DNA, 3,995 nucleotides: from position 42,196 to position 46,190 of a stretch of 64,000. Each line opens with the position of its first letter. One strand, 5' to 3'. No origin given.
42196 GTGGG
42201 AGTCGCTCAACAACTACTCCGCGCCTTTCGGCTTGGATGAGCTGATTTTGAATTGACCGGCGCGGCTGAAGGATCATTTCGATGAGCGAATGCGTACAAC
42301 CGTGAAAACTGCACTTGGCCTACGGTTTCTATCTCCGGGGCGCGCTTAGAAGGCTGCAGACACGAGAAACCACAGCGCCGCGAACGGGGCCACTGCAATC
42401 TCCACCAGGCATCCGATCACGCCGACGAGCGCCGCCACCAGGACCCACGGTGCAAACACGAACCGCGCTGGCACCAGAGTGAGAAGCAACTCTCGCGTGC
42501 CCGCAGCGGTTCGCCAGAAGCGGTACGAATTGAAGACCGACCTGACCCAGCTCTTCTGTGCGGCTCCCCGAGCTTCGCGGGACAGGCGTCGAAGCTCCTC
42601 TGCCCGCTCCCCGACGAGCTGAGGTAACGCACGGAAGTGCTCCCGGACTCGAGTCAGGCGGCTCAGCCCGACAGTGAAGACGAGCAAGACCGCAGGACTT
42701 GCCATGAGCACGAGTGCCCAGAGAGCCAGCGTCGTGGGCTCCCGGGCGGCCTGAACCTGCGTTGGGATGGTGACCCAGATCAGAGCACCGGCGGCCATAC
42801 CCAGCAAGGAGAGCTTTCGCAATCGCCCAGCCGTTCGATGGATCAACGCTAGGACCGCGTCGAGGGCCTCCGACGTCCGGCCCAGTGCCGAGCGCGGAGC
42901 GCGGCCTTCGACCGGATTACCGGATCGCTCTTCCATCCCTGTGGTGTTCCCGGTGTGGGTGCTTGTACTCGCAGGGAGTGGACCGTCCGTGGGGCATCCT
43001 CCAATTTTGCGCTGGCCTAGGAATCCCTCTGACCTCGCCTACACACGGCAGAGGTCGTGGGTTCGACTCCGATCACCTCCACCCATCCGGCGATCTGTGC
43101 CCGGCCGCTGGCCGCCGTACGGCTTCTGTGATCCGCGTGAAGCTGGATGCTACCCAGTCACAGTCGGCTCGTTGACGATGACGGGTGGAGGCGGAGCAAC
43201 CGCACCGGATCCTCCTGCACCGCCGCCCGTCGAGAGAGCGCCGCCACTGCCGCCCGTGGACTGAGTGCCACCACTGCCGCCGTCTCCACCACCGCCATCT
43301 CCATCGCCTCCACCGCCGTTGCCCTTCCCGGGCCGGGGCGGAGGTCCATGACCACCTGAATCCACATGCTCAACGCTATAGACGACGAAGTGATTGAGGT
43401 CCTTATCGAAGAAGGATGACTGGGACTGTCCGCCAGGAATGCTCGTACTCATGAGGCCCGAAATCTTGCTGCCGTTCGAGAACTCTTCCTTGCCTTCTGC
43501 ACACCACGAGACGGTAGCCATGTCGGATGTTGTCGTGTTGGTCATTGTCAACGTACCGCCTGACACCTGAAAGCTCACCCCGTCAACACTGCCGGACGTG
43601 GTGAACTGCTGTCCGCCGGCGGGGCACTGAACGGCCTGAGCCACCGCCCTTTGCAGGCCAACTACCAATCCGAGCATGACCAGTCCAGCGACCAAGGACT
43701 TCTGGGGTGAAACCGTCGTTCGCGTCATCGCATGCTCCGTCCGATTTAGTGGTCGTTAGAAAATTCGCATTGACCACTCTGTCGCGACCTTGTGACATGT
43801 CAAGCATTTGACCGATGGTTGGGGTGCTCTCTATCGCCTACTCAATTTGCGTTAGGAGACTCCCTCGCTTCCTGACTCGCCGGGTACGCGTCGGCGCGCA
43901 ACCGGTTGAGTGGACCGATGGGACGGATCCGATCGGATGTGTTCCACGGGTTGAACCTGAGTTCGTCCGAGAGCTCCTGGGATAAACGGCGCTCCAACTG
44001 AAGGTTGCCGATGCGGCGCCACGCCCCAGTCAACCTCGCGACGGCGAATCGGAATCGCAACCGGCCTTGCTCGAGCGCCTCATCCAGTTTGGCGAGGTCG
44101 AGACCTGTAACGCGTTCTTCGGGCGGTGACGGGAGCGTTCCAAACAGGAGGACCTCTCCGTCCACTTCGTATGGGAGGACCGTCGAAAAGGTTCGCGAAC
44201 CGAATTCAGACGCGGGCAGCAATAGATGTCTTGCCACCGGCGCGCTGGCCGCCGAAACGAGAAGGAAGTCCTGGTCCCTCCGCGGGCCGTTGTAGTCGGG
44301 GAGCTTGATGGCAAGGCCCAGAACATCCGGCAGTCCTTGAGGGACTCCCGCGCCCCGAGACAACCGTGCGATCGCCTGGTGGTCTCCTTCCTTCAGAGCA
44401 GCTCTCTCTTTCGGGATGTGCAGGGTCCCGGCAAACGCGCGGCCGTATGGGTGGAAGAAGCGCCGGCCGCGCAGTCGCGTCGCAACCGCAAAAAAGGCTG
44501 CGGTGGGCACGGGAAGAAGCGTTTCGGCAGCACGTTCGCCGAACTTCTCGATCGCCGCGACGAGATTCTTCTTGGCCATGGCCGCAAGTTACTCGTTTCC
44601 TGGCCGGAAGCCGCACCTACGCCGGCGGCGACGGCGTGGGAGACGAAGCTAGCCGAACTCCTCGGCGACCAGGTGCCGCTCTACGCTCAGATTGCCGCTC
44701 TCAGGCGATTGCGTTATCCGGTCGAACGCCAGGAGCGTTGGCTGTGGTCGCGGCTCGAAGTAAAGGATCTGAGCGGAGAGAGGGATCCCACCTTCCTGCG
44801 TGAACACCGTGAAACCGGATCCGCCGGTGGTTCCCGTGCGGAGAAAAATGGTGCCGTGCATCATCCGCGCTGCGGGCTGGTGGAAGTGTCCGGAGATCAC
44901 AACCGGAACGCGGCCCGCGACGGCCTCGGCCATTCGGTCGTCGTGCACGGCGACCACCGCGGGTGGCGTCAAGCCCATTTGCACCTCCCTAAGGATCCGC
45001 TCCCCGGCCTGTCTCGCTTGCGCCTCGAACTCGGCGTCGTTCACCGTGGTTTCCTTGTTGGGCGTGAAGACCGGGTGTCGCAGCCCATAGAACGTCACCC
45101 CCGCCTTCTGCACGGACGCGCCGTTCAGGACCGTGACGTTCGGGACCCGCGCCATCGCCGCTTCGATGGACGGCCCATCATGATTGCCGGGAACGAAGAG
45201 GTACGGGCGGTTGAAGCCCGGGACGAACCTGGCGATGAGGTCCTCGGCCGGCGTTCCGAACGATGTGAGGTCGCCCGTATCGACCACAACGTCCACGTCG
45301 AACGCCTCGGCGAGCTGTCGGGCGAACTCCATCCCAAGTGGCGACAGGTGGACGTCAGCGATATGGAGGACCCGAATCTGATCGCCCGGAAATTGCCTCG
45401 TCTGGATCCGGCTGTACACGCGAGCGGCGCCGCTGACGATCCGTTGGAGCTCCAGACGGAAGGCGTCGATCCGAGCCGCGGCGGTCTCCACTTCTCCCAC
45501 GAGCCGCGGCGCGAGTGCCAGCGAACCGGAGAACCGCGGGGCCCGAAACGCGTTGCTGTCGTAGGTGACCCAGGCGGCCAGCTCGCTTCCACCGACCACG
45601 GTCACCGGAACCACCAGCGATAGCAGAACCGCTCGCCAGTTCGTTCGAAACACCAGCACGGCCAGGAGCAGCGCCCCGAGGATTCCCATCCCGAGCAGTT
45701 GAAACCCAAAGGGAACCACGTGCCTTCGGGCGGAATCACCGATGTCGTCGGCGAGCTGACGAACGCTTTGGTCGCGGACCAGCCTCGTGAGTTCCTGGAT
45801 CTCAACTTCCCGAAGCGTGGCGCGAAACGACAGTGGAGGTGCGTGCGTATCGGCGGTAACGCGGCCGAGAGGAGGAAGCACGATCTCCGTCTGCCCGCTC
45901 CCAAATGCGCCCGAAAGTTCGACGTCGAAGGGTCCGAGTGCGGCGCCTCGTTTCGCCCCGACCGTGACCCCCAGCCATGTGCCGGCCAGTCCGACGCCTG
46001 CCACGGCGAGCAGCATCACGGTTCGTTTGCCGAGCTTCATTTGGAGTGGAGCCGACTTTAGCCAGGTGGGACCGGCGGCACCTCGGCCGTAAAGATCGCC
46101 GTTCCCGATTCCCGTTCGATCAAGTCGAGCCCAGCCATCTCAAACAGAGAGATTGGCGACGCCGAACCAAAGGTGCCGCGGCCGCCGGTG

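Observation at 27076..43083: About 16 kb island inserted in tRNA-Ala(CGC), bounded by a 40-nt repeat of the tRNA 3' half, with a destroyed integrase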

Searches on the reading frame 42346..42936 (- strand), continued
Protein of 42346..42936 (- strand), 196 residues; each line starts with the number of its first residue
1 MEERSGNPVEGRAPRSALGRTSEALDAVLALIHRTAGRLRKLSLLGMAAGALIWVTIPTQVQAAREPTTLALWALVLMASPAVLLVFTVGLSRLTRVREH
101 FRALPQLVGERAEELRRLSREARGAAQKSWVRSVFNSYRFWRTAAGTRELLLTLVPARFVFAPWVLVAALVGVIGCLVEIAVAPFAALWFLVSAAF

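Call 89: search_protein_families(library=pfam, proteins=[P0102, P0103, P0104, P0105, P0106, P0108, P0110, P0111, P0140, P0144], max_evalue=0.01)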
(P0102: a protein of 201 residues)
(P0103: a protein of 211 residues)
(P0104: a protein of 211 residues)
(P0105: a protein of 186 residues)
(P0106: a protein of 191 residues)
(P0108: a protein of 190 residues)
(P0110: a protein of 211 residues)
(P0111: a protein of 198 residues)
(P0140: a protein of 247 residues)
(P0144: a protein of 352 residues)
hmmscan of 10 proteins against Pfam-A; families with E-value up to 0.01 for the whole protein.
P0102 (201 aa): 0 families

P0103 (211 aa): 0 families

P0104 (211 aa): 0 families

P0105 (186 aa): 0 families

P0106 (191 aa): 0 families

P0108 (190 aa): 0 families

P0110 (211 aa): 0 families

P0111 (198 aa): 0 families

P0140 (247 aa): 0 families

P0144 (352 aa): 0 families

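Call 95: search_protein_families(library=padloc, proteins=[window:42346-42936:-], max_evalue=0.001)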
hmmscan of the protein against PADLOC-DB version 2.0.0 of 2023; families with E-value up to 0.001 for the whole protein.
window:42346-42936:- (196 aa): 0 families

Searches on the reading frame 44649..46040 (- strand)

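Call 8: search_protein_families(library=pfam, proteins=[window:44649-46040:-], max_evalue=0.01)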
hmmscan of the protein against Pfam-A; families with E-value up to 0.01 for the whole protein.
window:44649-46040:- (463 aa): 2 families
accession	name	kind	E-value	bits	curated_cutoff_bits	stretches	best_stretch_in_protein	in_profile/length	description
PF00149.33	Metallophos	-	1.7e-12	48.6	21.5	1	222-389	1-191/191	Calcineurin-like phosphoesterase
PF12850.12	Metallophos_2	-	1.1e-09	38.9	27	1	223-408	2-138/154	Calcineurin-like phosphoesterase superfamily domain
